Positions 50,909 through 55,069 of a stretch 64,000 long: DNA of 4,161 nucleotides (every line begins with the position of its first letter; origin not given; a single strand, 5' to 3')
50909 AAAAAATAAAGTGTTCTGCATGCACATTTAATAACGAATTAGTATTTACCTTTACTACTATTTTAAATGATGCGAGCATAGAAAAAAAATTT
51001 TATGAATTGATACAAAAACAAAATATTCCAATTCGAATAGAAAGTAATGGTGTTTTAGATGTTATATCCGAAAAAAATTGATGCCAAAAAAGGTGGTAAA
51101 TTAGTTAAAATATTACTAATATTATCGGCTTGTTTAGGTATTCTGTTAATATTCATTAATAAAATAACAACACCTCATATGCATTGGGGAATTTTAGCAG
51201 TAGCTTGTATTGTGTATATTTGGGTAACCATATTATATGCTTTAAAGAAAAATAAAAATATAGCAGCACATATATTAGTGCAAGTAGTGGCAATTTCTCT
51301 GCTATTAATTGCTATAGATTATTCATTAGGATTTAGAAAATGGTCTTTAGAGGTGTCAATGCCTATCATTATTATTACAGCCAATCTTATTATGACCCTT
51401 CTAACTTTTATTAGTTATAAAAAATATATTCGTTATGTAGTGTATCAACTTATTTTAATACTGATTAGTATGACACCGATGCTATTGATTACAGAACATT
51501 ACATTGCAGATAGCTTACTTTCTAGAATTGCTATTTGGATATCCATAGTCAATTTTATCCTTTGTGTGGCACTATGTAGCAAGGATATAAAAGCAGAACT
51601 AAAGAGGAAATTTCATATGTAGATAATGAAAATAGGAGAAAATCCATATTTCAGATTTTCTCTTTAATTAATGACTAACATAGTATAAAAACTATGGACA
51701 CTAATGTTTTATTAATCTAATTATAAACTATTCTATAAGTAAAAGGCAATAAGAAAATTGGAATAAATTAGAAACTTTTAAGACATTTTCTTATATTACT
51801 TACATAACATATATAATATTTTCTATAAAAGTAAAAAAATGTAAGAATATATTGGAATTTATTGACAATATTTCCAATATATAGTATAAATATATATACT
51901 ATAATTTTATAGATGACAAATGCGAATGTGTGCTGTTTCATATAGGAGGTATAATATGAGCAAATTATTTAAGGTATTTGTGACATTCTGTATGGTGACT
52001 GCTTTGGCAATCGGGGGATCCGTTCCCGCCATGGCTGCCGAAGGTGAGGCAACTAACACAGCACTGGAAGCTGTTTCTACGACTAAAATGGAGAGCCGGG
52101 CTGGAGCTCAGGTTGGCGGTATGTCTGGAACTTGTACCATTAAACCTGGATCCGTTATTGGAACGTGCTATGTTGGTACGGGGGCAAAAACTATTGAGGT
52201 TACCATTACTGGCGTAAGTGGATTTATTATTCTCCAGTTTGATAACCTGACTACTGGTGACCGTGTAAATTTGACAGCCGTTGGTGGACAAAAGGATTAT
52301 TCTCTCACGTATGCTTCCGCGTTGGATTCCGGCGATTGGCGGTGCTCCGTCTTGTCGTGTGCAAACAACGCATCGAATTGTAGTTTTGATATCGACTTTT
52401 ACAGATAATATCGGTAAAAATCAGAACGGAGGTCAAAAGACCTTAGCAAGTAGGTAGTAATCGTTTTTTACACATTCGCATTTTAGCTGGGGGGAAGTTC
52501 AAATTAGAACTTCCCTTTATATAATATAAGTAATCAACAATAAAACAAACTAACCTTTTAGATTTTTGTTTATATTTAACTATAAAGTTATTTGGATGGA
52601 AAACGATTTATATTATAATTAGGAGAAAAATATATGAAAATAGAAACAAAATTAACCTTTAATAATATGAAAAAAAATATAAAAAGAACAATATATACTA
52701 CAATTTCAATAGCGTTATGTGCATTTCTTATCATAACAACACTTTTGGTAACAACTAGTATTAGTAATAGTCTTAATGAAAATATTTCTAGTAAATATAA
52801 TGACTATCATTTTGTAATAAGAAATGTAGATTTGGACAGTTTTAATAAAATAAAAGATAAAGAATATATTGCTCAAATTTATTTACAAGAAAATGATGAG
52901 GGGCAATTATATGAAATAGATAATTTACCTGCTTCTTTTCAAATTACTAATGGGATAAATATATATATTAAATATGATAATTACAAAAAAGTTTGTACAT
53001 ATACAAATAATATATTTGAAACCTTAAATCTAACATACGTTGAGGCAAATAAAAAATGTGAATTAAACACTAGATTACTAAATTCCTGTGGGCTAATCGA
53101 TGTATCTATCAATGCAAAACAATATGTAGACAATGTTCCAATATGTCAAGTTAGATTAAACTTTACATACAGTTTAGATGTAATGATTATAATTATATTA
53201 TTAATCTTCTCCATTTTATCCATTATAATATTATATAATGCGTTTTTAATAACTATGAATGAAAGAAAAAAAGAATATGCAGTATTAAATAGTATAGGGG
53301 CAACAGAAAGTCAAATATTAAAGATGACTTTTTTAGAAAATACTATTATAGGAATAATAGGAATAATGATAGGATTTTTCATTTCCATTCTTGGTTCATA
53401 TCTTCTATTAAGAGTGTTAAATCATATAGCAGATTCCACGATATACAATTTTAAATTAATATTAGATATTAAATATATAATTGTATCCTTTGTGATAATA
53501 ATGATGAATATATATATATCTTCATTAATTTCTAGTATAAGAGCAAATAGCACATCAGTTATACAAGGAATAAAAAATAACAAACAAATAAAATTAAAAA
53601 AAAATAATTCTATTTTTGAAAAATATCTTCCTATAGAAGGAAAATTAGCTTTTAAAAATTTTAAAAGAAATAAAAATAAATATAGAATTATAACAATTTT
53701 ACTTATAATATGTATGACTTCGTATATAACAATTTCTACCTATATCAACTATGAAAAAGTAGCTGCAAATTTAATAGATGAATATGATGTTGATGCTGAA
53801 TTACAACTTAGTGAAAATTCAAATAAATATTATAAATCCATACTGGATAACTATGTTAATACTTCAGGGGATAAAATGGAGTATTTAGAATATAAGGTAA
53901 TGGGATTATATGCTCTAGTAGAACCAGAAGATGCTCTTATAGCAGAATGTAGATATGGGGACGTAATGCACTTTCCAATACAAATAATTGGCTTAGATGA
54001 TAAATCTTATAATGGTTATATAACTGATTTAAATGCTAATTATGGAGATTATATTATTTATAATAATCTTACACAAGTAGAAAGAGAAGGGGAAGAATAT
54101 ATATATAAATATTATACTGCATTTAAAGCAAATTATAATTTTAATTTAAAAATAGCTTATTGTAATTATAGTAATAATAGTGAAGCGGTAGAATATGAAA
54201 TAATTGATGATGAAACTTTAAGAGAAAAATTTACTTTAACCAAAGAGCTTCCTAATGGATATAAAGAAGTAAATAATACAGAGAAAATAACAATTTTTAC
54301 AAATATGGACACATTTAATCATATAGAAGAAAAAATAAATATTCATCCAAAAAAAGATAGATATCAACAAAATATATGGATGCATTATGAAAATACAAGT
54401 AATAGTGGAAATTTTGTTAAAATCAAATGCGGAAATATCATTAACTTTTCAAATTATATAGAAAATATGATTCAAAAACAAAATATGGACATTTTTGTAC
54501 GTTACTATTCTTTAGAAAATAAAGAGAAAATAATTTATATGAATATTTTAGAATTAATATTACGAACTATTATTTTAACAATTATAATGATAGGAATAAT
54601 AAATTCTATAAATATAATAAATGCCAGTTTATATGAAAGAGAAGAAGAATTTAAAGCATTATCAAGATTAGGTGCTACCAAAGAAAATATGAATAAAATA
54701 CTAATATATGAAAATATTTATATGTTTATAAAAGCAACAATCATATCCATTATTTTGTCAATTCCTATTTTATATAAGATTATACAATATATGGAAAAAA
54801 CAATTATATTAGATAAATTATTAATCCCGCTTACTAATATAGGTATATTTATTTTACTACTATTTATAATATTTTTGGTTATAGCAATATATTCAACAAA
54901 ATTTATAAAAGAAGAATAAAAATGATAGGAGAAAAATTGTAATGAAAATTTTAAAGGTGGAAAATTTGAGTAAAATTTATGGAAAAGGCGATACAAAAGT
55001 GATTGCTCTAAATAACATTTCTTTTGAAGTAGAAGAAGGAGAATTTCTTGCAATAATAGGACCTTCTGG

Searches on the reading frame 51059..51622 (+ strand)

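Call 37: search_protein_families(library=pfam, proteins=[window:51059-51622:+], max_evalue=0.001)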
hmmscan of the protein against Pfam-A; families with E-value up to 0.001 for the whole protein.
window:51059-51622:+ (187 aa): 1 family
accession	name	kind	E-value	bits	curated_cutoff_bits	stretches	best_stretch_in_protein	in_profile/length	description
PF19845.4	DUF6320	-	1.7e-43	149.1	29.9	1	3-187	1-186/186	Family of unknown function (DUF6320)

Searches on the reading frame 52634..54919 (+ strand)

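Call 37: search_protein_families(library=pfam, proteins=[window:52634-54919:+], max_evalue=0.001)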
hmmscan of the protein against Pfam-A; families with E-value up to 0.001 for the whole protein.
window:52634-54919:+ (761 aa): 1 family
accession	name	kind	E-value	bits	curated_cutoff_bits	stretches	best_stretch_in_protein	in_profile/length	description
PF02687.27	FtsX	-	4e-25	88.6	25.5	2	186-308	1-119/120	FtsX-like permease C-terminal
